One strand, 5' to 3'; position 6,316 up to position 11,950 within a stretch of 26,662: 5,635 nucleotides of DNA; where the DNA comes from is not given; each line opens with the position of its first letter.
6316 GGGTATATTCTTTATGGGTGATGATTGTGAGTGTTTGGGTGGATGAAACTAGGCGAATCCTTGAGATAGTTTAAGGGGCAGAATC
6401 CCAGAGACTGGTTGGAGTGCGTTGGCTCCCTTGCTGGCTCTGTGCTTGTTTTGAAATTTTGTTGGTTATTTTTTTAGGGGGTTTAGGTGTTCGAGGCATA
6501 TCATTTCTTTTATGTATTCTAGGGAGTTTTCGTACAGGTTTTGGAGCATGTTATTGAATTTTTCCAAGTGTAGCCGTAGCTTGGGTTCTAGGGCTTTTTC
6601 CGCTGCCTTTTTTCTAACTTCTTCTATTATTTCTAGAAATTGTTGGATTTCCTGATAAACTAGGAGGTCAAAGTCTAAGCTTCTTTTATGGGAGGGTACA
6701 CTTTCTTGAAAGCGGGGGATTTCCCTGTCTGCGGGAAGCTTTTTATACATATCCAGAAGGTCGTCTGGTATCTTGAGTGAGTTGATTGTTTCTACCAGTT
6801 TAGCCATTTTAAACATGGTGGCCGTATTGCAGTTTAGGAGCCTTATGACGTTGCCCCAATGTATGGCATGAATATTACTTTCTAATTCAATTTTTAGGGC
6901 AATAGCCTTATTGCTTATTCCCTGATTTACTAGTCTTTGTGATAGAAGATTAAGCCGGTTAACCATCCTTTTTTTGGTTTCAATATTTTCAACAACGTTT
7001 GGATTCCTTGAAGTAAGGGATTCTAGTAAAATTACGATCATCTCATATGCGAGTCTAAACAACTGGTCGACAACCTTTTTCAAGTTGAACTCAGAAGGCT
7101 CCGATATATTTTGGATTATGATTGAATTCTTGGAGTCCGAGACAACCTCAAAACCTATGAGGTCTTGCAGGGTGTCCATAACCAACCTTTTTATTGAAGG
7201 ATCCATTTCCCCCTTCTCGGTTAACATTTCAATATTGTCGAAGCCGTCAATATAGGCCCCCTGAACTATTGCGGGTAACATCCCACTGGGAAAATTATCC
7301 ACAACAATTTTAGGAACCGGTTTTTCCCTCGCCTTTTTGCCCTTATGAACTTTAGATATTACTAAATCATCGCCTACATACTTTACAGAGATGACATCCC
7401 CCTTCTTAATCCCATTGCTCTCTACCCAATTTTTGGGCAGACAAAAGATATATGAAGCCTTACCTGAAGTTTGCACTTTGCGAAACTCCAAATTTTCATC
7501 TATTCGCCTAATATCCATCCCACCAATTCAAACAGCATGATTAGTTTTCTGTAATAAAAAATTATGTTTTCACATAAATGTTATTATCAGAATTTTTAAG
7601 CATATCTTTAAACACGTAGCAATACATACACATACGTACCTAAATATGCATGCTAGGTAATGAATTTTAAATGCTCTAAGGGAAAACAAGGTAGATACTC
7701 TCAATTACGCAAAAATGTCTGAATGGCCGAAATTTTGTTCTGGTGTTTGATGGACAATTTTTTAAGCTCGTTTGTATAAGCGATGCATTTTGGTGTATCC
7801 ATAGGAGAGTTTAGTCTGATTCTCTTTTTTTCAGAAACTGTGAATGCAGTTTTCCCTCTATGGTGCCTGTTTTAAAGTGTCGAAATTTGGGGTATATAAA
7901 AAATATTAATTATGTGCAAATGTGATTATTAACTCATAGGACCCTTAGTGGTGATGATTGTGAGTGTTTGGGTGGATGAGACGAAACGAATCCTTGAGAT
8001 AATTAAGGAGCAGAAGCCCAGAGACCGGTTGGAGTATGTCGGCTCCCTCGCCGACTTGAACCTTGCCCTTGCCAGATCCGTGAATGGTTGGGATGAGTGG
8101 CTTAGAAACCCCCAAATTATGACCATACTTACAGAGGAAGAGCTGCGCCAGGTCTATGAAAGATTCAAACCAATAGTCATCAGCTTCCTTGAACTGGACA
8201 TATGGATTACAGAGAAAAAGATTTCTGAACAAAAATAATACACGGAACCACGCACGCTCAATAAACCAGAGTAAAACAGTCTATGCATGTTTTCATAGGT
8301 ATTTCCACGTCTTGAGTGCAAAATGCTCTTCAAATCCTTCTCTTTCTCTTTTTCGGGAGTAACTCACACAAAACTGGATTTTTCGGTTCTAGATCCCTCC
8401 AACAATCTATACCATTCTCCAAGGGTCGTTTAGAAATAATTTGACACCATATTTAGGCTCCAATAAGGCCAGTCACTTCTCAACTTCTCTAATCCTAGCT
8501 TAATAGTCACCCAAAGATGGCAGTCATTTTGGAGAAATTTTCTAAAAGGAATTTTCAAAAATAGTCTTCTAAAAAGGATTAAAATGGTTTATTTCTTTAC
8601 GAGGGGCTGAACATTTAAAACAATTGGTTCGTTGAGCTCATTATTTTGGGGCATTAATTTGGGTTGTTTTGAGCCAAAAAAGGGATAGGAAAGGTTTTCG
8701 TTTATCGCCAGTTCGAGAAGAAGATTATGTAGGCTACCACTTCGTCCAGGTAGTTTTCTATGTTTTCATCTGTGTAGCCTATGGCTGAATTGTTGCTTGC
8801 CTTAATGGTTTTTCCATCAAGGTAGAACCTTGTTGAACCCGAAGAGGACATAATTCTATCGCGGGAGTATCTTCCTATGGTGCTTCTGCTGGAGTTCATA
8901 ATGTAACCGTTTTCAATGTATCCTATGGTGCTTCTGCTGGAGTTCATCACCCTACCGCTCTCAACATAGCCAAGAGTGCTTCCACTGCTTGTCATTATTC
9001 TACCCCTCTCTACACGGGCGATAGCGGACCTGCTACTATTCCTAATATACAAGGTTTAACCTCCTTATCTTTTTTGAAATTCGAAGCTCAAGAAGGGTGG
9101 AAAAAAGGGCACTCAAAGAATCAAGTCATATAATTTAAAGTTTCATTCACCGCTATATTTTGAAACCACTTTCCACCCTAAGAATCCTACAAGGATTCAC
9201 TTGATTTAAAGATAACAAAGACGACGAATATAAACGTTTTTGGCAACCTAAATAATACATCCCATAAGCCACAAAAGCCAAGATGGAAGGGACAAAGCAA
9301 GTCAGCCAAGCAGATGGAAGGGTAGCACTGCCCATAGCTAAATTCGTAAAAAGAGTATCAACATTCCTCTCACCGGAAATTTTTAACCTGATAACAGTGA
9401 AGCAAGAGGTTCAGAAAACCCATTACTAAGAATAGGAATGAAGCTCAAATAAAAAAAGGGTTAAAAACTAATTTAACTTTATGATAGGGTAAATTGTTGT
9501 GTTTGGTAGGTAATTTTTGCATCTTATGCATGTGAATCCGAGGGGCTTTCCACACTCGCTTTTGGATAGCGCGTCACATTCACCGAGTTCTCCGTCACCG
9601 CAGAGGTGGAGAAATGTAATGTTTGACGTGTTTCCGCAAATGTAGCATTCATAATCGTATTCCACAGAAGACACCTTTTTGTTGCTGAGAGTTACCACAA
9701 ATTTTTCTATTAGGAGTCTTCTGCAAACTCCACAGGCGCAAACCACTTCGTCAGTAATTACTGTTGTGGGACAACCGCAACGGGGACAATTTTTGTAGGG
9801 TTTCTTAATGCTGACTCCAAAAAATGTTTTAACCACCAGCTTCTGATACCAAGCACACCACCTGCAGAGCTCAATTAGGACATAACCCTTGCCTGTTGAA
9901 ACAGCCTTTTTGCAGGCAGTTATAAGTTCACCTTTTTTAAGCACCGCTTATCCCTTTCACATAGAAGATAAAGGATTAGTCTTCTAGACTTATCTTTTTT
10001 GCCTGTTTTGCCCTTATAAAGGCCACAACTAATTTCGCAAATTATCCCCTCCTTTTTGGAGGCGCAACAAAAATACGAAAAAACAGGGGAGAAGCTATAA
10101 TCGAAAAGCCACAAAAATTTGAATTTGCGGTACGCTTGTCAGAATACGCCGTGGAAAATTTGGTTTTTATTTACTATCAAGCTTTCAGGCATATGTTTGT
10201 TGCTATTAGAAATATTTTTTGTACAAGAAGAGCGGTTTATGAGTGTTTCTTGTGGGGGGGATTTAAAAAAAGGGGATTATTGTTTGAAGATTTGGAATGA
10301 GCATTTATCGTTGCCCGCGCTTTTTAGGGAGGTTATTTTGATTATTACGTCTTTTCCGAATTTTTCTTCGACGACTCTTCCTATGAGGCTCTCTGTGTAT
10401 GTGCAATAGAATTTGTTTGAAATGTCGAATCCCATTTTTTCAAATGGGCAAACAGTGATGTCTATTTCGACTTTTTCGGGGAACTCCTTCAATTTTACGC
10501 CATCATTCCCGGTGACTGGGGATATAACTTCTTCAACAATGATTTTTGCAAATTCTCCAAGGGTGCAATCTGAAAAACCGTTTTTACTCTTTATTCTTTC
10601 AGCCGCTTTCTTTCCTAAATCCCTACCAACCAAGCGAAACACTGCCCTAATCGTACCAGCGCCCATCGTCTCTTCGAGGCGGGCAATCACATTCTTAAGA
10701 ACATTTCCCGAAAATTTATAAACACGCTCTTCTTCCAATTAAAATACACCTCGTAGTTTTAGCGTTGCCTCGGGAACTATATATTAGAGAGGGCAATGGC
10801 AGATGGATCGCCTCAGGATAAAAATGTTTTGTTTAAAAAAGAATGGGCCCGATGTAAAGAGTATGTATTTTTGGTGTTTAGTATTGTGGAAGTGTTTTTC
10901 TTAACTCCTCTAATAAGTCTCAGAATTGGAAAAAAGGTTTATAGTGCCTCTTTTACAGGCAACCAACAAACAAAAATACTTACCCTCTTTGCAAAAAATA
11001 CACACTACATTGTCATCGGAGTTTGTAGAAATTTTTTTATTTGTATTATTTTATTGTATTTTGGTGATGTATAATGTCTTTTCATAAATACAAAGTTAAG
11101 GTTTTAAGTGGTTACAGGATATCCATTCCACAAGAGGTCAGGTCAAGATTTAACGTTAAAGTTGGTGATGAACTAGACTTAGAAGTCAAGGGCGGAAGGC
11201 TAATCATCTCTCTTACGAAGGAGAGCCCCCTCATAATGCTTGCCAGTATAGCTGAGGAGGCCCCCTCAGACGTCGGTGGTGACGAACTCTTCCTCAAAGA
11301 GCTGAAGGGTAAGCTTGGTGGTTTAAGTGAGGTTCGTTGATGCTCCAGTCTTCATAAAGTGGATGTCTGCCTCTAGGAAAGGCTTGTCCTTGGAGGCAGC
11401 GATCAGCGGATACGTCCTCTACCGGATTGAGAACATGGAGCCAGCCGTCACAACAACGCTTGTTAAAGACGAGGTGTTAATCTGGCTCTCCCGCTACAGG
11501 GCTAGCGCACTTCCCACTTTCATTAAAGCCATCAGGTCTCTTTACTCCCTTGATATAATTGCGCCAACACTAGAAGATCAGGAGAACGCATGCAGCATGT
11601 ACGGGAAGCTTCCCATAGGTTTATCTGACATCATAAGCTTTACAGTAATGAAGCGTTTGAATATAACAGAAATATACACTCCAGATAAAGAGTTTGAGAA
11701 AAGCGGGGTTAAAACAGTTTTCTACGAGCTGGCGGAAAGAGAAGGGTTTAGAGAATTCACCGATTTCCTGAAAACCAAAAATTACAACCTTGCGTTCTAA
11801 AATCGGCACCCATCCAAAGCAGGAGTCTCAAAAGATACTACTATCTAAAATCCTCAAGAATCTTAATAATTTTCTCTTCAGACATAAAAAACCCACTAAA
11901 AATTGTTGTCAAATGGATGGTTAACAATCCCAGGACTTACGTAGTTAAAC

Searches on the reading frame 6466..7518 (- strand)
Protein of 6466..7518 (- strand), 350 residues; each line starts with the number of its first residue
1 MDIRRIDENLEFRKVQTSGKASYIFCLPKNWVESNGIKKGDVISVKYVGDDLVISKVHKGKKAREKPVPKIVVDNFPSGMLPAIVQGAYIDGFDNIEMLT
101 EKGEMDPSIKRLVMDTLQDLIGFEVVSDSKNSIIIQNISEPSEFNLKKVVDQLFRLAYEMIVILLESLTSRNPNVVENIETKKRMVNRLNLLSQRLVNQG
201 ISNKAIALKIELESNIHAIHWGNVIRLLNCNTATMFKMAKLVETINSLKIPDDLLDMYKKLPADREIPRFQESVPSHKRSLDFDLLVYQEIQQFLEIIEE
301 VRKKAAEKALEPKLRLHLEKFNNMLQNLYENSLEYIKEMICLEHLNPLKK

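Call 10: search_protein_families(library=pfam, proteins=[window:6466-7518:-], max_evalue=0.01)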
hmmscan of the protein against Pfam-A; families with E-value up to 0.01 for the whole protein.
window:6466-7518:- (350 aa): 1 family
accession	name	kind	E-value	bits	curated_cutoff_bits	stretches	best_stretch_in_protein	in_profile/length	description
PF04014.23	MazE_antitoxin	-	9.8e-07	29.1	24.7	1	27-60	12-46/48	Antidote-toxin recognition MazE, bacterial antitoxin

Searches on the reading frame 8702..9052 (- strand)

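Call 10: search_protein_families(library=pfam, proteins=[window:8702-9052:-], max_evalue=0.01)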
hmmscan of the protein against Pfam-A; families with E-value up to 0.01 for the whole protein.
window:8702-9052:- (116 aa): 5 families
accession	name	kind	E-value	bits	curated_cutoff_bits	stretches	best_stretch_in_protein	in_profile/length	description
PF21785.3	Bflower_2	-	7.2e-23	81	38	1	3-112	4-111/112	5-fold beta-flower protein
PF21784.3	Bflower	-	1.3e-05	25.9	25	1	3-59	3-60/116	4-fold beta flower protein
PF12396.14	DUF3659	-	0.0081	16.4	24.8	0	15-62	10-55/61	Protein of unknown function (DUF3659)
PF13560.12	HTH_31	-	0.0093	16.7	27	0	7-20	27-40/64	Helix-turn-helix domain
PF01381.28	HTH_3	-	0.0094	16.4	23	0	35-54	18-36/55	Helix-turn-helix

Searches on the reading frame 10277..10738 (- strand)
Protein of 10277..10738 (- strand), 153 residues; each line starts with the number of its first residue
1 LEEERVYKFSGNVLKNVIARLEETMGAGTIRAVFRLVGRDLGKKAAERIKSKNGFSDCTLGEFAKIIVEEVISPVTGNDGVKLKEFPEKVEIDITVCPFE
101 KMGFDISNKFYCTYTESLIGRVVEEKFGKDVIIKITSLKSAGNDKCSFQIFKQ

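Call 10: search_protein_families(library=pfam, proteins=[window:10277-10738:-], max_evalue=0.01)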
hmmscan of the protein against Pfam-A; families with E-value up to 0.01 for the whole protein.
window:10277-10738:- (153 aa): 3 families
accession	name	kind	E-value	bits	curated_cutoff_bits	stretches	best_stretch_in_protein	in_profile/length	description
PF18546.6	MetOD1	-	4e-05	24.1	23.8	1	72-150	64-141/142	Methanogen output domain 1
PF02830.23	V4R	-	0.0041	17.6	31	1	111-150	21-60/62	V4R domain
PF14196.11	ATC_hydrolase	-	0.0091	17.2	28.1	0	11-149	6-144/145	L-2-amino-thiazoline-4-carboxylic acid hydrolase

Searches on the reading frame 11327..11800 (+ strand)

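Call 9: search_protein_families(library=pfam, proteins=[window:11327-11800:+], max_evalue=0.01)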
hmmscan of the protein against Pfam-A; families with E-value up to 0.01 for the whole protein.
window:11327-11800:+ (157 aa): 1 family
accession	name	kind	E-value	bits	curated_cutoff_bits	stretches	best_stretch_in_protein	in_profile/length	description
PF01850.27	PIN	-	2.8e-07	31.6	23.6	1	3-125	2-116/120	PIN domain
